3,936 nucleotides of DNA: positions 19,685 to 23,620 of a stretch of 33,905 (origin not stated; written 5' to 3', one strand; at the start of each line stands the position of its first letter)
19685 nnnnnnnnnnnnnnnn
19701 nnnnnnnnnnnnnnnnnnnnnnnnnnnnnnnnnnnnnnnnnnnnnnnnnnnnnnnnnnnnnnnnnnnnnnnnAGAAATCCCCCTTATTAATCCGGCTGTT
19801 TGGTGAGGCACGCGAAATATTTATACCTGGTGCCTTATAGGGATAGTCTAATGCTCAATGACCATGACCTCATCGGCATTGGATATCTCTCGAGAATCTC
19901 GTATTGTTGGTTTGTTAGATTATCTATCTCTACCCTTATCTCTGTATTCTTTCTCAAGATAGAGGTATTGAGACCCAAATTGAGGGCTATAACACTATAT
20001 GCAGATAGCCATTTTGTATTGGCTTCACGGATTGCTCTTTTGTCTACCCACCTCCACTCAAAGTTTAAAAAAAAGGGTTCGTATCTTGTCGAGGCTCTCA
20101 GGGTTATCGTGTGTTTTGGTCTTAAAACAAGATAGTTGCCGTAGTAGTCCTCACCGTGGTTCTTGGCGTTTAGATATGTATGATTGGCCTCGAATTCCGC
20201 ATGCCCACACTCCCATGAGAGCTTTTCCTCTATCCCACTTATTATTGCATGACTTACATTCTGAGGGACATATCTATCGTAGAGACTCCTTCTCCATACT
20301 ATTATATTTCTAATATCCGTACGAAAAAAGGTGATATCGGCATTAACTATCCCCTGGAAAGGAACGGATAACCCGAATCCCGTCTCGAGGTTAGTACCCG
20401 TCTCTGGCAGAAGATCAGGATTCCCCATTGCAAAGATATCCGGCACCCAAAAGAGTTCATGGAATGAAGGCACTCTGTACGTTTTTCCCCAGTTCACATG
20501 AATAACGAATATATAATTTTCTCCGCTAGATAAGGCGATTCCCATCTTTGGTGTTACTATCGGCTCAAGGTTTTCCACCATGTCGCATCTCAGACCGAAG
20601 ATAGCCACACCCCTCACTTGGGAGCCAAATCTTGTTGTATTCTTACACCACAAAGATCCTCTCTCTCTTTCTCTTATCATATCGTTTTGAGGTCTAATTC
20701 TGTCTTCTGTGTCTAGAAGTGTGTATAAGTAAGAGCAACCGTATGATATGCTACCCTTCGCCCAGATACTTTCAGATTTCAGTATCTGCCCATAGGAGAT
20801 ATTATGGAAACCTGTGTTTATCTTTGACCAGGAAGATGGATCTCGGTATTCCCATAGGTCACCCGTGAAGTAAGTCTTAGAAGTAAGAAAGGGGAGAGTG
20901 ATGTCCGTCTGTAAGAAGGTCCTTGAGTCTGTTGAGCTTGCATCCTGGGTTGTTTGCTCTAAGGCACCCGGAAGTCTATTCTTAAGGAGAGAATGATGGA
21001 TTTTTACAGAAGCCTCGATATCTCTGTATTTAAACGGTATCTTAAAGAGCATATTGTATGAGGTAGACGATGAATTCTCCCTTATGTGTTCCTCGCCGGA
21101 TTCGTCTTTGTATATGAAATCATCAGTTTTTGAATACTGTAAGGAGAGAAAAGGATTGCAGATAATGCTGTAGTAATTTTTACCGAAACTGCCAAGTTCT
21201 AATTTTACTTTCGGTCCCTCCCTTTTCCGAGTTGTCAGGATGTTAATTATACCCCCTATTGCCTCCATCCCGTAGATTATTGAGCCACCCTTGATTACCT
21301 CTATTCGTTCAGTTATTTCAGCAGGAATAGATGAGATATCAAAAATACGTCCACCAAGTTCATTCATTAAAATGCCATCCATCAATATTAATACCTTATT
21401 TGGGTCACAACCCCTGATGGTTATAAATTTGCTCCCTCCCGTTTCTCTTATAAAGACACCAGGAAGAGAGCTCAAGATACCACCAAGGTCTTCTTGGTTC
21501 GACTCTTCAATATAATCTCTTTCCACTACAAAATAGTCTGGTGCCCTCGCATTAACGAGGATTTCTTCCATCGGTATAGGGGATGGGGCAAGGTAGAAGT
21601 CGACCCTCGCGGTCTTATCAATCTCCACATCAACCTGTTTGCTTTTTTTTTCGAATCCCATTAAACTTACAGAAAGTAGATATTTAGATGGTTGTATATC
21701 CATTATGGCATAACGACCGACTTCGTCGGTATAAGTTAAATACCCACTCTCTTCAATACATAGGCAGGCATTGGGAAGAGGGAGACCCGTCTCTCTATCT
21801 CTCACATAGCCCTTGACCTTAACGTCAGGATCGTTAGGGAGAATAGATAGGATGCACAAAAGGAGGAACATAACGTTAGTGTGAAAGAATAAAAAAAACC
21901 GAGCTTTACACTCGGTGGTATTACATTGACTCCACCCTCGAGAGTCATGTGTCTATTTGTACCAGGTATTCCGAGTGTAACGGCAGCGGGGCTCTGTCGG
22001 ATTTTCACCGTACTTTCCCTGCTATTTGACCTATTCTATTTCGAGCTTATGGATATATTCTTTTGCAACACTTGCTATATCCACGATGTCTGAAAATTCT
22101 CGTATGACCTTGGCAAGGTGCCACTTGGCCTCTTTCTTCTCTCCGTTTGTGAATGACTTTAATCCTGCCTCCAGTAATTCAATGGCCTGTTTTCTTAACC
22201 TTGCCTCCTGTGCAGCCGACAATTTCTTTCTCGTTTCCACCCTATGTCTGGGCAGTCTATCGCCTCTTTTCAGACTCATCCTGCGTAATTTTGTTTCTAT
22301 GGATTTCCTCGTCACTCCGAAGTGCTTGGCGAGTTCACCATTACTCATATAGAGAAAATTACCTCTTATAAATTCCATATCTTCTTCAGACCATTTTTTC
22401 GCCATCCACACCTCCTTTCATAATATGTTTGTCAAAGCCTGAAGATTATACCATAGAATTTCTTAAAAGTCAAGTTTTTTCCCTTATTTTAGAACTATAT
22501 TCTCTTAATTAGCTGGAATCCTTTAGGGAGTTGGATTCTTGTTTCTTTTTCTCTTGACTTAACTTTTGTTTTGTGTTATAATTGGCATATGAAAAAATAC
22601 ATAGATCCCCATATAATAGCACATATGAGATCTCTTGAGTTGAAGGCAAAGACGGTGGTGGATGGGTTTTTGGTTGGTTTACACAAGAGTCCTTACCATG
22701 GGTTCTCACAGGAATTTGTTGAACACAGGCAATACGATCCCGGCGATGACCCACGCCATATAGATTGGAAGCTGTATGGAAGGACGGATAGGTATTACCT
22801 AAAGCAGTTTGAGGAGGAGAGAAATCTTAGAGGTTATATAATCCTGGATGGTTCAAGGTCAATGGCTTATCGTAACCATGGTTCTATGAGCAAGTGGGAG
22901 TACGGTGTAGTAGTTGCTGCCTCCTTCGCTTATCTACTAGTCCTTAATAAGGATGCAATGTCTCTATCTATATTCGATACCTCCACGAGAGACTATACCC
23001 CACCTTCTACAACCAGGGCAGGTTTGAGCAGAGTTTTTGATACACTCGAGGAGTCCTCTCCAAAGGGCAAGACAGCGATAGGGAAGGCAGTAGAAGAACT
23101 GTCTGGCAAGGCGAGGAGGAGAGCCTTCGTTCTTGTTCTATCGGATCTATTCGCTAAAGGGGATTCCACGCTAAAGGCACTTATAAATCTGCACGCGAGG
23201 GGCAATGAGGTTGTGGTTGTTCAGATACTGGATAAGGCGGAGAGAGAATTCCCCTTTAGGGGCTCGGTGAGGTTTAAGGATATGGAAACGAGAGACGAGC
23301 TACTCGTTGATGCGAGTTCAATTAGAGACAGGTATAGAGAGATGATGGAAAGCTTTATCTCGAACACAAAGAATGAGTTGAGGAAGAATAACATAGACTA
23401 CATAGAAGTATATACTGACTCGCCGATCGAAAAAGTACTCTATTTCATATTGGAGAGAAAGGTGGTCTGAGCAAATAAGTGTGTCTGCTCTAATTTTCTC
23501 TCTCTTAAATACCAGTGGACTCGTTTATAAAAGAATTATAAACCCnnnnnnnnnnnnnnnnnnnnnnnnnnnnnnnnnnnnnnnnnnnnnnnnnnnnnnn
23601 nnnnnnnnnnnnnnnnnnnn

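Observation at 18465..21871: B12-riboswitch-controlled TonB receptor paired with a T9SS-exported beta-propeller: possible BtuG-like cobalamin-capture module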

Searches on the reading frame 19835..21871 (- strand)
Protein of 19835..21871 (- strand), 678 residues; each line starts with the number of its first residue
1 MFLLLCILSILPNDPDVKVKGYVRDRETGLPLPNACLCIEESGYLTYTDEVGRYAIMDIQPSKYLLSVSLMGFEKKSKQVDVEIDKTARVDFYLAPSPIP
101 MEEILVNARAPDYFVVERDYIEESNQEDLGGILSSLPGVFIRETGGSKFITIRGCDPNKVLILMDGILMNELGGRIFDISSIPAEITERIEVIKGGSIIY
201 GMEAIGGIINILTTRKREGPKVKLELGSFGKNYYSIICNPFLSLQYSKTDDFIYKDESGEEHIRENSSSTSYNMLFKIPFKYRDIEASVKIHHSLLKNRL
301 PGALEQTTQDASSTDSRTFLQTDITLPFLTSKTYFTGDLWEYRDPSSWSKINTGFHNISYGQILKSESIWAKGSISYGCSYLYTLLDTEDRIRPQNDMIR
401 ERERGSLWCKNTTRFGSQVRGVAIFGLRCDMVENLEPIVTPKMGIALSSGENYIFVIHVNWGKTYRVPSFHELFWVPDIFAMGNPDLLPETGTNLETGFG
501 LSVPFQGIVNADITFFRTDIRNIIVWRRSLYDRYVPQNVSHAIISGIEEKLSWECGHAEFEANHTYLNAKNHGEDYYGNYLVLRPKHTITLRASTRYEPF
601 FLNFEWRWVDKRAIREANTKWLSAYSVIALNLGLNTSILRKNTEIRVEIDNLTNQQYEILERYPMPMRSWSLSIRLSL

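Call 8: search_protein_families(library=pfam, proteins=[window:19835-21871:-], max_evalue=0.01)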
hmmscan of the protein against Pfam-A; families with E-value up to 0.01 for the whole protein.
window:19835-21871:- (678 aa): 5 families
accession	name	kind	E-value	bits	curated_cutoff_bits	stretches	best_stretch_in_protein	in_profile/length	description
PF00593.30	TonB_dep_Rec_b-barrel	-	1.7e-26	94.5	27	1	367-652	159-436/436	TonB dependent receptor-like, beta-barrel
PF07715.20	Plug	-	4.3e-19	69.4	23.9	1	115-208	11-107/107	TonB-dependent Receptor Plug Domain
PF13715.12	CarbopepD_reg_2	-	5.4e-15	55.6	32.2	1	19-106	1-88/88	CarboxypepD_reg-like domain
PF13620.12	CarboxypepD_reg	-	6.7e-12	46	32.3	1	19-94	2-81/82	Carboxypeptidase regulatory-like domain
PF14905.12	OMP_b-brl_3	-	0.00081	19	27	1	482-657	208-378/408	Outer membrane protein beta-barrel family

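Call 9: search_protein_families(library=ncbifam, proteins=[window:19835-21871:-], max_evalue=0.01)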
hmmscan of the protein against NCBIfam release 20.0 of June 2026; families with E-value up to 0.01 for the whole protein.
window:19835-21871:- (678 aa): 27 families (the best 25 are shown)
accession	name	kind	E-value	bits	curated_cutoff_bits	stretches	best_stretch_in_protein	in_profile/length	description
TIGR01779.1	TonB-B12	equivalog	7.6e-43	146.9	599.7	2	115-233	51-175/614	TonB-dependent vitamin B12 receptor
NF007926.1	PRK10641.1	equivalog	3.4e-37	128.3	836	2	113-237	48-177/617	TonB-dependent vitamin B12 receptor BtuB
TIGR01785.1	TonB-hemin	subfamily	1.1e-29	103.4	316.85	2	455-663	428-660/677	TonB-dependent heme/hemoglobin receptor family protein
TIGR01783.1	TonB-siderophor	subfamily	1e-26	93.8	223.5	2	115-221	8-115/649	TonB-dependent siderophore receptor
TIGR01786.1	TonB-hemlactrns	subfamily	3.6e-26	91.7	323.75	2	456-661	453-690/719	TonB-dependent hemoglobin/transferrin/lactoferrin family receptor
NF010038.0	PRK13513.1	equivalog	1.2e-17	63.8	942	2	114-218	57-169/659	ligand-gated channel protein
NF049946.1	TonB_dep_CU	exception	1.9e-17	62.9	700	2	462-677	468-681/683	TonB-dependent receptor, CU motif-type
NF010010.0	PRK13483.1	equivalog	1.9e-17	62.5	927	2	114-217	55-166/660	ligand-gated channel protein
NF049947.1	TonB_dep_PCPU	exception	7.7e-17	60.7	800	2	150-225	97-175/685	TonB-dependent receptor, PCPU motif-type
NF038079.1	TonB_sider_MxcH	equivalog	5.8e-16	57.7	925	2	115-230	138-257/792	TonB-dependent siderophore myxochelin receptor MxcH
NF010048.1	PRK13524.1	subfamily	4.4e-15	55.2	493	2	115-218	59-180/744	FepA family TonB-dependent siderophore receptor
NF010051.0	PRK13528.1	subfamily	1.5e-14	53.2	583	2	125-218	66-176/727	FepA family TonB-dependent siderophore receptor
NF010012.0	PRK13486.1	equivalog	8.1e-14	50.9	924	2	102-216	36-160/696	TonB-dependent receptor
NF007478.2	PRK10064.1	equivalog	4.8e-13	48.2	745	1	114-215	52-159/663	catecholate siderophore receptor CirA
NF049944.1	TonB_dep_PUIUD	equivalog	1e-12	47.2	850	1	111-270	59-230/686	TonB-dependent receptor, PUIUD motif-type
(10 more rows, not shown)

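Call 11: search_solved_structures(query=window:19835-21871:-, max_evalue=0.001)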
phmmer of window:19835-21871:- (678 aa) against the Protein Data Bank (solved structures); distinct sequences matched with E-value up to 0.001: 28.
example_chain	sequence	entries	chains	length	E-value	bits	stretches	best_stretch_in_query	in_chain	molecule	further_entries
3rgm_A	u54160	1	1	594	1.3e-22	82.9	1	111-242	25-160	Vitamin B12 transporter BtuB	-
1nqf_A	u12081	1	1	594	7.9e-22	80.3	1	111-235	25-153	Vitamin B12 receptor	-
3rgn_A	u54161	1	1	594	1.2e-21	79.8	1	111-235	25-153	Vitamin B12 transporter BtuB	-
1nqe_A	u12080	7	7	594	1.6e-21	79.4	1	111-235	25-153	Vitamin B12 receptor | Vitamin B12 transporter btuB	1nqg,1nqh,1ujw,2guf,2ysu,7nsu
2gsk_A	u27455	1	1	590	1.6e-21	79.3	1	111-235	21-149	Vitamin B12 transporter btuB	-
3m8b_A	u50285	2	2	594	1.7e-21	79.3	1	111-235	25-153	Vitamin B12 transporter btuB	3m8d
9gbc_A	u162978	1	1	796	2.8e-15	58.7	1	47-220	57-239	TonB-linked outer membrane receptor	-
2hdf_A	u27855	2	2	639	8.2e-15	57.2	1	104-215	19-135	Colicin I receptor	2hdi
9nn6_A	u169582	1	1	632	8.4e-15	57.1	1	105-215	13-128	Colicin I receptor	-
1fep_A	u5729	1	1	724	1.3e-11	46.6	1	107-215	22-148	FERRIC ENTEROBACTIN RECEPTOR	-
5fr8_A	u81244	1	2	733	7.8e-10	40.7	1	126-215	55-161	TONB-DEPENDENT SIDEROPHORE RECEPTOR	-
5out_A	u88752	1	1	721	2.1e-08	36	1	110-215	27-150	Ferric enterobactin receptor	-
6q5e_A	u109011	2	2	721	2.1e-08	36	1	110-215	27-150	Ferric enterobactin receptor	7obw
6i2j_A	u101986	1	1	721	2.2e-08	35.9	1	110-215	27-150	Ferric enterobactin receptor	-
5m9b_A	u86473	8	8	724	2.2e-08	35.9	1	110-215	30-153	Ferric enterobactin receptor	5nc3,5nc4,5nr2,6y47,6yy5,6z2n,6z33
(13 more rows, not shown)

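Call 69: search_solved_structures(query=A4, max_evalue=0.00001)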
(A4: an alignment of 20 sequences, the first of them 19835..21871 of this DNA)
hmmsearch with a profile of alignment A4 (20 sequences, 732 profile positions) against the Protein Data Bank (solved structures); distinct sequences matched with E-value up to 0.00001: 74 (the best 60 are shown).
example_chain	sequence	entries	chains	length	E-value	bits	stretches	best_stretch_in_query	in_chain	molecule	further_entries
1nqf_A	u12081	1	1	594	1.4e-64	221.7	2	123-289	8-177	Vitamin B12 receptor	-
3rgm_A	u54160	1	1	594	7.9e-64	219.1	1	123-729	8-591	Vitamin B12 transporter BtuB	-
1nqe_A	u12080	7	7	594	2.9e-63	217.3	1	123-729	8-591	Vitamin B12 receptor | Vitamin B12 transporter btuB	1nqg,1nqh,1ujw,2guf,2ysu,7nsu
2gsk_A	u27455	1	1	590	4.2e-63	216.8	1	124-729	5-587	Vitamin B12 transporter btuB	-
3m8b_A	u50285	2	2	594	8.4e-63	215.8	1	132-729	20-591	Vitamin B12 transporter btuB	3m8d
3rgn_A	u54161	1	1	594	1.4e-62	215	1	123-729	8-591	Vitamin B12 transporter BtuB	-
8blw_A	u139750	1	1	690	2.5e-60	207.6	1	116-731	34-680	Vitamin B12 transporter BtuB1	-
8bmx_C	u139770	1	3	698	5.6e-57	196.5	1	111-728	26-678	Putative TonB-linked outer membrane receptor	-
2hdf_A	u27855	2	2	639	6.8e-57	196.2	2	124-252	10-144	Colicin I receptor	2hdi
9nn6_A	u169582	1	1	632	9.2e-57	195.8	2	128-252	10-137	Colicin I receptor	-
8p98_A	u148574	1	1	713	3.9e-54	187.1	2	429-729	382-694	Vitamin B12 transporter BtuB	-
8p97_A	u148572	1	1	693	4.8e-54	186.8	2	429-729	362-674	TonB-dependent receptor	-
9gbc_A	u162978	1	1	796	1.1e-45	159.2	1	14-293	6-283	TonB-linked outer membrane receptor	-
5fr8_A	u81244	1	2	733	6.1e-37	130.2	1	101-255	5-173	TONB-DEPENDENT SIDEROPHORE RECEPTOR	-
6r1f_A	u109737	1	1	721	1.2e-36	129.3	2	116-270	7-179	Ferric enterobactin receptor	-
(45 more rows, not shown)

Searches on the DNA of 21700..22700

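Call 3: search_rna_families(source=window, start=21700, end=22700, threshold=evalue, max_evalue=10, show_alignments=3)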
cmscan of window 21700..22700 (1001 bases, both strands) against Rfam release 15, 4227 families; matches with E-value up to 10: 3.
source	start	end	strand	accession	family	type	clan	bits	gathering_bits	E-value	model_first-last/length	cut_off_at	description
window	21956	22033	-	RF01689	AdoCbl-II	Cis-reg; riboswitch;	CL00101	31.5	36.5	3.2e-05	1-81/81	no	AdoCbl-II (Cobalamin/B12) riboswitch aptamer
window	21857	21934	+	RF02406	snoR120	Gene; snRNA; snoRNA; CD-box;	-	18.1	55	8.9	1-74/74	no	Small nucleolar RNA snoR120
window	22294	22414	-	RF01932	bxd_4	Gene; lncRNA;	-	16.4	40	3.3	1-106/106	no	Bithoraxoid conserved region 4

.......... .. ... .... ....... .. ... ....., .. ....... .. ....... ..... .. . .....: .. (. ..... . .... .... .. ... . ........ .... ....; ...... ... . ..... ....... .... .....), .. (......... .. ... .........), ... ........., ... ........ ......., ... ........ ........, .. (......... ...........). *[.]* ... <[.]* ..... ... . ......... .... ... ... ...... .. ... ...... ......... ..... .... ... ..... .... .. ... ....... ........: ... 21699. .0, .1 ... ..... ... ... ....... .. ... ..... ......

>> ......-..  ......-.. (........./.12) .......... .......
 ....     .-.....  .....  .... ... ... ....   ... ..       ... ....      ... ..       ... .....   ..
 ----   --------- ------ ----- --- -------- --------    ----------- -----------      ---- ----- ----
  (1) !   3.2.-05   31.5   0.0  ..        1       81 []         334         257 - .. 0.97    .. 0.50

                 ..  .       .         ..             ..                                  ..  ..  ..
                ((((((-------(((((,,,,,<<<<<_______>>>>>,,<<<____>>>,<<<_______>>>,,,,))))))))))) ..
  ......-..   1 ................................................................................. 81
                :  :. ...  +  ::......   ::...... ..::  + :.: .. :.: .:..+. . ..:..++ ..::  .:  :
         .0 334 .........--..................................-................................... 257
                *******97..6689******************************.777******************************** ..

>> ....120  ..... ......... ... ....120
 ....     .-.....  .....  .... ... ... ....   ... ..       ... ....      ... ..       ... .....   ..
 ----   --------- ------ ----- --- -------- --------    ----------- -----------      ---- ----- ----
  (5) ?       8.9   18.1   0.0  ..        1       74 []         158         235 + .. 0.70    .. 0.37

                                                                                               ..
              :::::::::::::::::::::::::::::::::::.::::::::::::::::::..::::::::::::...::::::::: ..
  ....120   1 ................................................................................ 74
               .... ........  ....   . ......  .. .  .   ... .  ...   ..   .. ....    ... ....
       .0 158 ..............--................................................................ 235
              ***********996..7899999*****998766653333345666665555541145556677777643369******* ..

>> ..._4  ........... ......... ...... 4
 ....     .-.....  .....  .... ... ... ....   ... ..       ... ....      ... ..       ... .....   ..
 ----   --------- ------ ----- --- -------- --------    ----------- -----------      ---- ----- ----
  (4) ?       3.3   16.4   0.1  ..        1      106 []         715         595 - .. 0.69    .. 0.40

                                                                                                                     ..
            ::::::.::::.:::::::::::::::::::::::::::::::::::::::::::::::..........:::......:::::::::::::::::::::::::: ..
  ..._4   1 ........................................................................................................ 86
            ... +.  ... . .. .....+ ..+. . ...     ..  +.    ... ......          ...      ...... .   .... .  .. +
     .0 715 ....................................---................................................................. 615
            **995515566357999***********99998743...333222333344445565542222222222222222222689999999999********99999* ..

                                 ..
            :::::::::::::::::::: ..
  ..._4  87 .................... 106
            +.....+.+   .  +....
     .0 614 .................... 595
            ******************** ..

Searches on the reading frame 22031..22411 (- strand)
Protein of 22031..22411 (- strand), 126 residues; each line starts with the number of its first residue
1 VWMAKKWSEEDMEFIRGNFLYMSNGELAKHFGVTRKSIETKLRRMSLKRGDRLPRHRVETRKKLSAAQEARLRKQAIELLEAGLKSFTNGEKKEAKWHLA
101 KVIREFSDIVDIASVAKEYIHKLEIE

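Call 8: search_protein_families(library=pfam, proteins=[window:22031-22411:-], max_evalue=0.01)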
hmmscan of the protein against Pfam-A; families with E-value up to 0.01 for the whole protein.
window:22031-22411:- (126 aa): 1 family
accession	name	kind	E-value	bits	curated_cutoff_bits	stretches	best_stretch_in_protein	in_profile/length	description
PF07750.17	GcrA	-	0.00062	20.6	26.9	1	6-99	2-93/155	GcrA cell cycle regulator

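Call 9: search_protein_families(library=ncbifam, proteins=[window:22031-22411:-], max_evalue=0.01)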
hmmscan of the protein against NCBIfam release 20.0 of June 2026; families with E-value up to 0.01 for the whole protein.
window:22031-22411:- (126 aa): 0 families

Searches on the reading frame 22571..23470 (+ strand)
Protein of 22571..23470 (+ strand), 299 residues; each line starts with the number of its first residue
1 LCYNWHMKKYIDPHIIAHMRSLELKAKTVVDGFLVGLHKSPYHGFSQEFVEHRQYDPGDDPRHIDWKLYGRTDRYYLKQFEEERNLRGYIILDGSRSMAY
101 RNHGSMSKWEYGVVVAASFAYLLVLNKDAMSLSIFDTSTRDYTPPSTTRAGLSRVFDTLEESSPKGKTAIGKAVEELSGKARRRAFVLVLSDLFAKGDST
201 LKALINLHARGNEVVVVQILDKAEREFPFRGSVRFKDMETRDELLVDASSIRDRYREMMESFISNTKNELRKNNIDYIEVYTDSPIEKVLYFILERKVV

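Call 8: search_protein_families(library=pfam, proteins=[window:22571-23470:+], max_evalue=0.01)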
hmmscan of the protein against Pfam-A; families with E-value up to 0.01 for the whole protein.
window:22571-23470:+ (299 aa): 3 families
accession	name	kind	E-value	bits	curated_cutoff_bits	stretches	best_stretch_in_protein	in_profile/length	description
PF01882.25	DUF58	-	4.1e-51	173.7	23.4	1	51-258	1-209/216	Protein of unknown function DUF58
PF13519.12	VWA_2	-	3.6e-06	28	27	1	90-192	3-105/107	von Willebrand factor type A domain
PF05762.20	VWA_CoxE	-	8.3e-06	25.8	26.4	1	122-224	82-193/222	VWA domain containing CoxE-like protein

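Call 9: search_protein_families(library=ncbifam, proteins=[window:22571-23470:+], max_evalue=0.01)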
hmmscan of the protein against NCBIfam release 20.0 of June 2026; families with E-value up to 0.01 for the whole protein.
window:22571-23470:+ (299 aa): 0 families
